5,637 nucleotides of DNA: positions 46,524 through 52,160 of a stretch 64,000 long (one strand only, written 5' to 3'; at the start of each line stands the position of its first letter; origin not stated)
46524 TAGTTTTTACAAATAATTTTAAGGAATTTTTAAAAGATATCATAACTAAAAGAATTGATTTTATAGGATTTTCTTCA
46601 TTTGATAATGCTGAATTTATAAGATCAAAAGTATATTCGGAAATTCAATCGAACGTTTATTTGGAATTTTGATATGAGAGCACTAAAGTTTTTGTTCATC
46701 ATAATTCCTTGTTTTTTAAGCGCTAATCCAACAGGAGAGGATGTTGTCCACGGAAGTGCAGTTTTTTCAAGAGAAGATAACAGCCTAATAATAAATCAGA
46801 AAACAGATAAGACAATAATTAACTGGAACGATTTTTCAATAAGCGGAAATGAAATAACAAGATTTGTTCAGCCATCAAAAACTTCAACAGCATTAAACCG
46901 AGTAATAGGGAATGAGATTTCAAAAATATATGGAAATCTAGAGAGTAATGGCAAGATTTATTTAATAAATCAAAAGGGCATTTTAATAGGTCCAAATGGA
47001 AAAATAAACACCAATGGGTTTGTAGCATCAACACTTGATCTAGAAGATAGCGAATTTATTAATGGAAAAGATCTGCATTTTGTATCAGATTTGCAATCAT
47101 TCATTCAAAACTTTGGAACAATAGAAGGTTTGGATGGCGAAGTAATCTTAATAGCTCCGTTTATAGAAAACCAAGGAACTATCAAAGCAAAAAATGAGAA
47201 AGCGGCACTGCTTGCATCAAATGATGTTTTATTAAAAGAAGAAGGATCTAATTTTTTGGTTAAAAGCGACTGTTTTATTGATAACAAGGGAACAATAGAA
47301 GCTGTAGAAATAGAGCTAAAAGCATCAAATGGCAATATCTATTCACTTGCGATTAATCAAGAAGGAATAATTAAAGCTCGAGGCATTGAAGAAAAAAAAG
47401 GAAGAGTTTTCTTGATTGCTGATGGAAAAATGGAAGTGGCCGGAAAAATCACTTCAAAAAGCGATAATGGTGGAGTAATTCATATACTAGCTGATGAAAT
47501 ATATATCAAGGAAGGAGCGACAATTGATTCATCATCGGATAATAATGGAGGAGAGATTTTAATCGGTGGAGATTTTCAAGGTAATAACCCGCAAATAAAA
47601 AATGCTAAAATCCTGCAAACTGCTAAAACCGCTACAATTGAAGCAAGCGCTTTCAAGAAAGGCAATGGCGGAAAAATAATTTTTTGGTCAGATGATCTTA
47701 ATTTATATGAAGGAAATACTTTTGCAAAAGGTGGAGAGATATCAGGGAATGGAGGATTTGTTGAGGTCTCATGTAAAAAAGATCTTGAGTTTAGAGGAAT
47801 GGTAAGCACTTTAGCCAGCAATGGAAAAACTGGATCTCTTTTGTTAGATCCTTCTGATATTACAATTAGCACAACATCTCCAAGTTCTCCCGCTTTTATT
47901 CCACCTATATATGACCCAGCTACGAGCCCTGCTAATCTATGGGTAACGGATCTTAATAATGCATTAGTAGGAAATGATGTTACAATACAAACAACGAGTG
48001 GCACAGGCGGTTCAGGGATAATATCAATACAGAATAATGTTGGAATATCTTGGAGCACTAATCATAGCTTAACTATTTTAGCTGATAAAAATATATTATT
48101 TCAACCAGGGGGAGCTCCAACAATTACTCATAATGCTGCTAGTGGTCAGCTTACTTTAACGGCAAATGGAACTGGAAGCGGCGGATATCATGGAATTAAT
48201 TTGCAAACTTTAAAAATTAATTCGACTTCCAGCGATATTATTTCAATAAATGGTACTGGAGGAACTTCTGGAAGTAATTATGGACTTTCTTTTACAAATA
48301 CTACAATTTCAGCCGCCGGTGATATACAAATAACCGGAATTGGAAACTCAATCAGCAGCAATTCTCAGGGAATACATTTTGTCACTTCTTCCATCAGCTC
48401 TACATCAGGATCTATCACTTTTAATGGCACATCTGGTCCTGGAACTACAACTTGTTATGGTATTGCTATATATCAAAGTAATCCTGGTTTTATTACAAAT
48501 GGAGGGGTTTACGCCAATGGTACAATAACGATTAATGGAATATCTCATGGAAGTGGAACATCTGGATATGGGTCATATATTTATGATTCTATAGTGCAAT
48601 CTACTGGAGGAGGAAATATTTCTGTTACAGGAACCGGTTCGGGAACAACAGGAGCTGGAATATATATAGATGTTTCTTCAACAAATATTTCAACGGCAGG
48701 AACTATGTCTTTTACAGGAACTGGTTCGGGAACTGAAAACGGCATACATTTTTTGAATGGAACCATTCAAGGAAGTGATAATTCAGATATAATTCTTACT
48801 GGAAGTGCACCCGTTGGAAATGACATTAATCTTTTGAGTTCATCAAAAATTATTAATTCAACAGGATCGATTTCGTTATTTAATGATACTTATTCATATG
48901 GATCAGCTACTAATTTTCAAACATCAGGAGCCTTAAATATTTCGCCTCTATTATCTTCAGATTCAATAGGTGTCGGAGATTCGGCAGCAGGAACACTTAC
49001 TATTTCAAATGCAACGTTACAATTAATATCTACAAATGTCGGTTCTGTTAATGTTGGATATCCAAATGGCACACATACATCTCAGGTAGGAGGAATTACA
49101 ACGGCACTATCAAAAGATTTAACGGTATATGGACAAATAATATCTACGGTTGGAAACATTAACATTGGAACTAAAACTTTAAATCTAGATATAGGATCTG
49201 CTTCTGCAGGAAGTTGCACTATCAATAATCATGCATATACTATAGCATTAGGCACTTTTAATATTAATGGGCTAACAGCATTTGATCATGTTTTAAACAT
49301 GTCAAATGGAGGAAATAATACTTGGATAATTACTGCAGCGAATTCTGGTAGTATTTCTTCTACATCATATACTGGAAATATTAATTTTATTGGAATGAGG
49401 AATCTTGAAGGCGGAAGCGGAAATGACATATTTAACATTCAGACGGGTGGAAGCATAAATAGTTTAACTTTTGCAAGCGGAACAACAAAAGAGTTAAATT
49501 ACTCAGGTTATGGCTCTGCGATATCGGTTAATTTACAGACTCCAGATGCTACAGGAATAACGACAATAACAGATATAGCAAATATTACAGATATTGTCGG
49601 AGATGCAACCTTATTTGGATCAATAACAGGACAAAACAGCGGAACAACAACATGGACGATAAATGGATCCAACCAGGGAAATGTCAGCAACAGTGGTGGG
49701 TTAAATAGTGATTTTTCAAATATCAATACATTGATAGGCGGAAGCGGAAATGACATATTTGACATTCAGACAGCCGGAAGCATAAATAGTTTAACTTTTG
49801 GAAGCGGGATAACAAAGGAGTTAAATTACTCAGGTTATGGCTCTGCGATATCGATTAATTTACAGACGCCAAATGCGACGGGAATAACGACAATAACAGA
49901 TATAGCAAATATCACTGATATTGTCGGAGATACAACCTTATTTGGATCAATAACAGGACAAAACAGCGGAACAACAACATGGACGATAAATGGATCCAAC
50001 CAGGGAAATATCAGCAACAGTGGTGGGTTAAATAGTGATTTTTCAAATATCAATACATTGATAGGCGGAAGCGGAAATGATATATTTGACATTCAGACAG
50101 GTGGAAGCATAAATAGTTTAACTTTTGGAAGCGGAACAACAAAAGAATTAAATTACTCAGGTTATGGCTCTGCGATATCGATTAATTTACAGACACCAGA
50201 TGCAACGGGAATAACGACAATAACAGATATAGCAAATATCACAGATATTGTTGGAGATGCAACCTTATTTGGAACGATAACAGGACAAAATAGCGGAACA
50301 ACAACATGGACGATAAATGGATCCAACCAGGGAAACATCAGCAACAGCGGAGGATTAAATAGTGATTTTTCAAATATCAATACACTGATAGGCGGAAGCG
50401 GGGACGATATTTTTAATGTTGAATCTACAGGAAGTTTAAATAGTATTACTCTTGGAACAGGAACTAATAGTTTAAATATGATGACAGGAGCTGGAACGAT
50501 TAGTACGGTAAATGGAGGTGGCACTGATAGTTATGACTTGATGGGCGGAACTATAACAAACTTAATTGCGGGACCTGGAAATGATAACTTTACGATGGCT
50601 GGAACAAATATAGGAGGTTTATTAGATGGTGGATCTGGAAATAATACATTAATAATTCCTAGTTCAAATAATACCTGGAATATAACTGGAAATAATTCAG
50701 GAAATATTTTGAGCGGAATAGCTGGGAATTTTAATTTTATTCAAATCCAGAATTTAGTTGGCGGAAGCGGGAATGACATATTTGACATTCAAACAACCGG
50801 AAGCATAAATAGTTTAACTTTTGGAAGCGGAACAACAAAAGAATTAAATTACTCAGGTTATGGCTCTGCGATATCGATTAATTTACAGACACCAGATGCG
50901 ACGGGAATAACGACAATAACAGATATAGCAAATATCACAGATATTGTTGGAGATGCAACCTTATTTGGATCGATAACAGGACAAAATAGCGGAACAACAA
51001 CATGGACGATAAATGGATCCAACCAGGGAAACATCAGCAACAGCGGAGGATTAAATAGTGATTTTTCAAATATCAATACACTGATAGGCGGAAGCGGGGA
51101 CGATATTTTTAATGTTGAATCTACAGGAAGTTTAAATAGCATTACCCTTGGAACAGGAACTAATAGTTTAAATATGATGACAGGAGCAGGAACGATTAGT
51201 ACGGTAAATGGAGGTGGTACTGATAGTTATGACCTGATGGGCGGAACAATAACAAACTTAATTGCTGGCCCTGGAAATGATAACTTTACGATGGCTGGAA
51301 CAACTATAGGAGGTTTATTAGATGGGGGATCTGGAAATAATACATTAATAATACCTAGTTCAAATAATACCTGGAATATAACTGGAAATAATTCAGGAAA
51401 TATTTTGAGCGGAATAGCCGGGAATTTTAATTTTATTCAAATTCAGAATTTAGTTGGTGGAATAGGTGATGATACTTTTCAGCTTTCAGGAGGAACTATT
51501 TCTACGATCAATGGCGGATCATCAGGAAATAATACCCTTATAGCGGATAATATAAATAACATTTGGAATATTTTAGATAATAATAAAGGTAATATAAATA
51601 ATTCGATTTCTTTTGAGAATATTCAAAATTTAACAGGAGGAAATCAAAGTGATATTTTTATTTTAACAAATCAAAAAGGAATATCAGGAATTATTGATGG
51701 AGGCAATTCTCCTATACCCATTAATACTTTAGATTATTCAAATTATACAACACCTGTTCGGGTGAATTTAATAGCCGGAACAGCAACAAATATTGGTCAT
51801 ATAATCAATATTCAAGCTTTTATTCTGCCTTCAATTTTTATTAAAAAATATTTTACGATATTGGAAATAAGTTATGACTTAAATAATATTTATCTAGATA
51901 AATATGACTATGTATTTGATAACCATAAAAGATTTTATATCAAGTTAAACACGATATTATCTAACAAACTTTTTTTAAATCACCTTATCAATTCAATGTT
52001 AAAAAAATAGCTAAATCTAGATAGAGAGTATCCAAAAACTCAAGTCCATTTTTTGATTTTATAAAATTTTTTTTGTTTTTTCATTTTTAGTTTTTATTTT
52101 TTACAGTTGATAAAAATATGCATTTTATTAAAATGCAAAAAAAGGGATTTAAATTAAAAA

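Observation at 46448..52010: Orphan two-partner-secretion exoprotein (FHA-like) with no TpsB transporter in the neighbourhood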

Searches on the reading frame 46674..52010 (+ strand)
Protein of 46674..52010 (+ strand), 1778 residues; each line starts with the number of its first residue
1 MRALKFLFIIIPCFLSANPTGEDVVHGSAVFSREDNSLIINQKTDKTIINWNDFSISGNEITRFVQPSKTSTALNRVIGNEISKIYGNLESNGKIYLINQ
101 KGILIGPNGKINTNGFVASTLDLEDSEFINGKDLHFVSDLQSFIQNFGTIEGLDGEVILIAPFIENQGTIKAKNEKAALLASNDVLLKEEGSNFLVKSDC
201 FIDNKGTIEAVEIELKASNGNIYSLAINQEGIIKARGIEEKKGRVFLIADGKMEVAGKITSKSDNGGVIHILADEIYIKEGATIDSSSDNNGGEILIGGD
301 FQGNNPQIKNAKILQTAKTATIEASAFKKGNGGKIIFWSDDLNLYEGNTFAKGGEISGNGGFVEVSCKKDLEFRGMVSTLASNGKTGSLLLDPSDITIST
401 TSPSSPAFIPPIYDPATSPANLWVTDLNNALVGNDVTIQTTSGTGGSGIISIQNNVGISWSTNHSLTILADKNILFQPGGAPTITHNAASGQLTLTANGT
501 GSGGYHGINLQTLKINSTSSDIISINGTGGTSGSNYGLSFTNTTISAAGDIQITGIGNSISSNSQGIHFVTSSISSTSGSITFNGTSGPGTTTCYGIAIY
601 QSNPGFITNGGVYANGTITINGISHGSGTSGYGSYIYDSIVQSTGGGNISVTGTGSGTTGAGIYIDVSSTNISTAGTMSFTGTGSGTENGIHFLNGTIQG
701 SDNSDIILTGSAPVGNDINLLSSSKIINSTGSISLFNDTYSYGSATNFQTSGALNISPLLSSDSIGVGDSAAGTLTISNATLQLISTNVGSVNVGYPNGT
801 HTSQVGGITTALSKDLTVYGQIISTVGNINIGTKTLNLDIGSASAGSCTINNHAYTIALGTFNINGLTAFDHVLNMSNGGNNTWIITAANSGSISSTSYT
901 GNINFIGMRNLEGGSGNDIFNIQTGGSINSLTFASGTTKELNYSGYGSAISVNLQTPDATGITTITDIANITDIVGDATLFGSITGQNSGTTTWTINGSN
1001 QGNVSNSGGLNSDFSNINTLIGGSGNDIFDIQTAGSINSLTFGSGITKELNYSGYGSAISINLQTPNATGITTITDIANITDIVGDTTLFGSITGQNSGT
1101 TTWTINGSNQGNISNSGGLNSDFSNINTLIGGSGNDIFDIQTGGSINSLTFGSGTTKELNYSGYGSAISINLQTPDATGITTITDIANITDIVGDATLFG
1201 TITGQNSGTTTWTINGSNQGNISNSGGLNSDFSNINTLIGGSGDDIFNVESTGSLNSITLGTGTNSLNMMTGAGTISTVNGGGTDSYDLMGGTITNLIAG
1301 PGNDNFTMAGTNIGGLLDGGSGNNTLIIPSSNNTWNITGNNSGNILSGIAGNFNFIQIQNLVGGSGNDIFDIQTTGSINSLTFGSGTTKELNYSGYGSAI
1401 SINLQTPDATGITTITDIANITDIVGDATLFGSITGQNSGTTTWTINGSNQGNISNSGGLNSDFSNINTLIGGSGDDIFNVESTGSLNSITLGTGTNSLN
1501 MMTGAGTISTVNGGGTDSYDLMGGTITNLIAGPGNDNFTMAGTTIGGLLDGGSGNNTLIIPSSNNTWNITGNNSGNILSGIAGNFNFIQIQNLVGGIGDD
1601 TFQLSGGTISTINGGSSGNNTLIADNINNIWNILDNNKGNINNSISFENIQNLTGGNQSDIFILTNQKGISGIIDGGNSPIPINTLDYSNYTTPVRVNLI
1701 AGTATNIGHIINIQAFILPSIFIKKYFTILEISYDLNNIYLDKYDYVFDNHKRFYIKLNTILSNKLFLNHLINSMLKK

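Call 3: search_protein_families(library=pfam, proteins=[window:46674-52007:+], max_evalue=0.01)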
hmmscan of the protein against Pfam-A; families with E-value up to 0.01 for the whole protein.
window:46674-52007:+ (1778 aa): 1 family
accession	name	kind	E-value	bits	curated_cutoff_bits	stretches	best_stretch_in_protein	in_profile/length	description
PF25549.1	DUF7927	-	4e-05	24.3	31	0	1410-1449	33-72/132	Domain of unknown function (DUF7927)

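Call 6: search_protein_families(library=ncbifam, proteins=[window:46674-52007:+], max_evalue=1)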
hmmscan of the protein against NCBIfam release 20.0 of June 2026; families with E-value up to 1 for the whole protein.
window:46674-52007:+ (1778 aa): 2 families
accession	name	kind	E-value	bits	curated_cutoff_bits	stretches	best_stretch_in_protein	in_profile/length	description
TIGR01901.1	adhes_NPXG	domain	5.1e-19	68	29.1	1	49-122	2-77/79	filamentous hemagglutinin N-terminal domain-containing protein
TIGR01303.1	IMP_DH_rel_1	equivalog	0.0067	15.4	562.75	0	944-976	24-56/475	GuaB1 family IMP dehydrogenase-related protein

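Call 9: find_encoding_contigs(protein=window:46674-52010:+, flank=10000, max_places=6)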
Protein window:46674-52010:+ (1778 aa): no gene with exactly this product is on record in the collection.

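Call 54: search_solved_structures(query=window:46674-52007:+, max_evalue=0.01, show_alignments=1)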
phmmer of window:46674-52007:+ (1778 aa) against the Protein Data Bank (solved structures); distinct sequences matched with E-value up to 0.01: 5.
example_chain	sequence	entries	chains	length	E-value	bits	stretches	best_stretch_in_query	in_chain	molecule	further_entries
8vba_A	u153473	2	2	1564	1.9e-55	191.4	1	9-689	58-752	EtpA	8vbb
8cpk_A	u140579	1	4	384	1.3e-52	182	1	16-381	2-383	EtpA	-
2odl_A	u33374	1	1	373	2.7e-45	157.7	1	20-367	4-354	Adhesin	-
4i84_A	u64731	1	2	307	6.2e-23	83.6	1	19-255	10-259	Heme/hemopexin-binding protein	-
4rm6_A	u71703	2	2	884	6.7e-21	76.8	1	19-301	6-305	Heme/hemopexin-binding protein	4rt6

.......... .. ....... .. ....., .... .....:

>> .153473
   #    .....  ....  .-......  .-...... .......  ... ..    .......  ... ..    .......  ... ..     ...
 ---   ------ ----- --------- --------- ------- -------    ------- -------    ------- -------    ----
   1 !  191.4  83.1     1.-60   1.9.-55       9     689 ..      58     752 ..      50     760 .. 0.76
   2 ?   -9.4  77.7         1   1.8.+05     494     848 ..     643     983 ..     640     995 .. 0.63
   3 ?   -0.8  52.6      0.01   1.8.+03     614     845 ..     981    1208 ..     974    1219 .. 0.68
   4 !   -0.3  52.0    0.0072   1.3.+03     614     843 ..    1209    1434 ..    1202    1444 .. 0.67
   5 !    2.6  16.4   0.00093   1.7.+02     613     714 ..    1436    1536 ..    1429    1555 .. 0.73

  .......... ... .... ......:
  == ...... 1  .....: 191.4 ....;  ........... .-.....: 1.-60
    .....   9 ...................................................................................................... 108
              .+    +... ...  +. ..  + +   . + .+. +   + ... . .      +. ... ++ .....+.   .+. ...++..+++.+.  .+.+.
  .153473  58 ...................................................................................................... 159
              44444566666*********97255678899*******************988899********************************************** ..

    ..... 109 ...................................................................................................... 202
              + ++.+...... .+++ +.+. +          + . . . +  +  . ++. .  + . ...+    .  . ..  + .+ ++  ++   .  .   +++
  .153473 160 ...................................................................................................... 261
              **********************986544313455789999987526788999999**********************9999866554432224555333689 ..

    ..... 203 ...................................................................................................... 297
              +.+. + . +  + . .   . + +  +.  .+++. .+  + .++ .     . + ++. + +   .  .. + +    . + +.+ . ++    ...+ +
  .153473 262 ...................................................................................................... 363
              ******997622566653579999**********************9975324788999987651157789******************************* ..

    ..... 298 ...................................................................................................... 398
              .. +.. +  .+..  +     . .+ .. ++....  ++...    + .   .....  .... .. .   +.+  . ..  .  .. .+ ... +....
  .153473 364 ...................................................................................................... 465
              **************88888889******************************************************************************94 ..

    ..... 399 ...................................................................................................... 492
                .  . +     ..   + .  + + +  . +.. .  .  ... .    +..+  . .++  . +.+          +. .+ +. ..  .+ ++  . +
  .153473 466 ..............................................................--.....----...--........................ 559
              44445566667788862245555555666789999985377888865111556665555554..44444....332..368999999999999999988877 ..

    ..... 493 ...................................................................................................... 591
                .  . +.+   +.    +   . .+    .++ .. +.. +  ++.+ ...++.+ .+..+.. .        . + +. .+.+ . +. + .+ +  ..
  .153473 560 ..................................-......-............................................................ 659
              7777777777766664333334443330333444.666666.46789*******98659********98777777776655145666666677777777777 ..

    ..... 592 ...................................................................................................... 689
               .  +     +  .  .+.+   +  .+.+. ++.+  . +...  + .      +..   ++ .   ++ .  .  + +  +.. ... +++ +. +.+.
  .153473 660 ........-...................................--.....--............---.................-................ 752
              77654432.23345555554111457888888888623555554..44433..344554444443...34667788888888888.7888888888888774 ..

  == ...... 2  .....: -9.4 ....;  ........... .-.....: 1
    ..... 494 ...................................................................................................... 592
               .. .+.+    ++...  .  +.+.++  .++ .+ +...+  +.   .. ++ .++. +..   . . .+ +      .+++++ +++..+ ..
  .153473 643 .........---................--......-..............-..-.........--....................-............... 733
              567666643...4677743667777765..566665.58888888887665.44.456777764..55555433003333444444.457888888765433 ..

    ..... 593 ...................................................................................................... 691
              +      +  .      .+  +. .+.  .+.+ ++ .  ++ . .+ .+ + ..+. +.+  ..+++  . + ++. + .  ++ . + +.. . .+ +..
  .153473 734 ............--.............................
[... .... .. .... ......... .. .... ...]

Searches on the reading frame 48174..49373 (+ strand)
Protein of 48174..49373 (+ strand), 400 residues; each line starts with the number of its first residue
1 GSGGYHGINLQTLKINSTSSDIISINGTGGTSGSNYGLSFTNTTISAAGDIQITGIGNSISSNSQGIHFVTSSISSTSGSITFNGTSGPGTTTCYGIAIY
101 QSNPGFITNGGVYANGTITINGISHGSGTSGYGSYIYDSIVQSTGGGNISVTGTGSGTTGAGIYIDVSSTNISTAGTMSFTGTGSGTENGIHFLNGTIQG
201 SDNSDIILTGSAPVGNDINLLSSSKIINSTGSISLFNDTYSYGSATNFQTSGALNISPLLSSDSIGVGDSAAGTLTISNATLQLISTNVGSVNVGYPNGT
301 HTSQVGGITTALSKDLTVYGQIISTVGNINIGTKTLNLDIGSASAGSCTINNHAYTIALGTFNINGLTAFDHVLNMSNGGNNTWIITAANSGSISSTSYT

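Call 5: search_protein_families(library=pfam, proteins=[window:48174-49373:+], max_evalue=10)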
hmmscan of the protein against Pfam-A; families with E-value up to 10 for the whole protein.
window:48174-49373:+ (400 aa): 1 family
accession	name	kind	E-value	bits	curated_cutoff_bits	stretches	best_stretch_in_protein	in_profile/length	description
PF05436.16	MF_alpha_N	-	9.7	6.6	22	0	185-204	58-77/88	Mating factor alpha precursor N-terminus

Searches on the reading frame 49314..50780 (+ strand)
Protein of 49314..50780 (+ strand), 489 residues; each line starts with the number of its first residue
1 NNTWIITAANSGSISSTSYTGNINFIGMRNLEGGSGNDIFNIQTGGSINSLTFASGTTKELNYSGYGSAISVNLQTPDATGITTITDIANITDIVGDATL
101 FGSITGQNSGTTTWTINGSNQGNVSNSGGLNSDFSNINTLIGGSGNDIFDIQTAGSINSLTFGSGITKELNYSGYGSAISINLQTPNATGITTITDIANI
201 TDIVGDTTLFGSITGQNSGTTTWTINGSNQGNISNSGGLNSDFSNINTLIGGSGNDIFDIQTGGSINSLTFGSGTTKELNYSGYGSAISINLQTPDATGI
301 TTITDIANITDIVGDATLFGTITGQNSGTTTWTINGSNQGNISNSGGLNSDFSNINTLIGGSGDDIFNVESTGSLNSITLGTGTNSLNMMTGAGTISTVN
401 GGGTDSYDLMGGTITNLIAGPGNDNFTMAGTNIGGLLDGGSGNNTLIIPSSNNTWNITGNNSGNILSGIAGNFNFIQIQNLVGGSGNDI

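Call 5: search_protein_families(library=pfam, proteins=[window:49374-50573:+], max_evalue=10)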
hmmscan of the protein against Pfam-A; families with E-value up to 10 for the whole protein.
window:49374-50573:+ (400 aa): 10 families
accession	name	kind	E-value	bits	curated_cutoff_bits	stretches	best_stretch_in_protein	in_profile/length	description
PF25549.1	DUF7927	-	9.4e-06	26.4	31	3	59-99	32-72/132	Domain of unknown function (DUF7927)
PF25630.1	Phycodna_minor_capsid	-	0.0018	19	27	1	144-176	61-93/96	Phycodnaviridae minor capsid protein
PF07615.16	Ykof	-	0.005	17.7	21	0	105-134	27-56/81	YKOF-related Family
PF09354.15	HNF_C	-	0.008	17.4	25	0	41-56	29-44/65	HNF3 C-terminal domain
PF00353.25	HemolysinCabind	-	0.021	15.3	23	3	336-347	16-27/36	RTX calcium-binding nonapeptide repeat (4 copies)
PF24255.1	DUF7456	-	0.15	12.1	27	3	146-179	4-34/54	Family of unknown function (DUF7456)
PF23792.1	CD1375-like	-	0.26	11.8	27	0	178-194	30-46/48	CD1375-like protein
PF13106.11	DUF3961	-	0.28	11.4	25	0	261-272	19-30/39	Domain of unknown function (DUF3961)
PF09394.16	Inhibitor_I42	-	1.2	9.9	27.2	0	92-133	20-61/91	Chagasin family peptidase inhibitor I42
PF14409.11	Herpeto_peptide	-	2.2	8.7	22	0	177-209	23-44/49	Ribosomally synthesized peptide in Herpetosiphon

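Call 61: predict_structure(protein=window:49314-50780:+)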
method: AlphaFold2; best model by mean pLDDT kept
length: 489 residues; sequences in the alignment: 1
mean_pLDDT: 45.1   pTM: 0.38
mean pLDDT of the five models: 45.1, 44.3, 43.3, 40.5, 35.1
residues with pLDDT >= 90: 0; 70-90: 1; 50-70: 121; < 50: 367
segments of 3 or more residues with pLDDT < 50: 1-50, 52-60, 62-150, 152-155, 157-159, 161-169, 174-178, 182-257, 261-265, 272-278, 283-289, 291-357, 390-392, 431-433, 438-440, 456-465, 483-489
pLDDT, mean of each block of 10 residues (from residue 1): 34 36 36 41 45 44 44 39 37 37 39 40 37 43 43 49 45 47 40 37 38 39 40 39 43 48 49 47 48 40 37 38 40 42 40 47 56 60 61 57 63 61 61 48 57 48 49 57 44
secondary structure, 60 per line:
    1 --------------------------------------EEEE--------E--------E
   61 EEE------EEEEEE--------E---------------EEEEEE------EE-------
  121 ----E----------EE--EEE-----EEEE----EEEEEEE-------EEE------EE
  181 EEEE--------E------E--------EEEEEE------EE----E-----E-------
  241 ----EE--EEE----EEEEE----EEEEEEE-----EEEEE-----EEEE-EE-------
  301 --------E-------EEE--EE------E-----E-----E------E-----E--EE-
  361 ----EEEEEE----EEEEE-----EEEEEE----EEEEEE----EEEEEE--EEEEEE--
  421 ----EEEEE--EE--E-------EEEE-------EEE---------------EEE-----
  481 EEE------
elements in order: E39-42 E60-63 E70-75 E100-105 E140-142 E148-151 E156-162 E170-172 E179-184 E209-214 E249-251 E256-260 E265-271 E277-281 E287-290 E317-319 E365-370 E375-379 E385-390 E395-400 E405-410 E413-418 E425-429 E444-447 E455-457 E473-475 E481-483
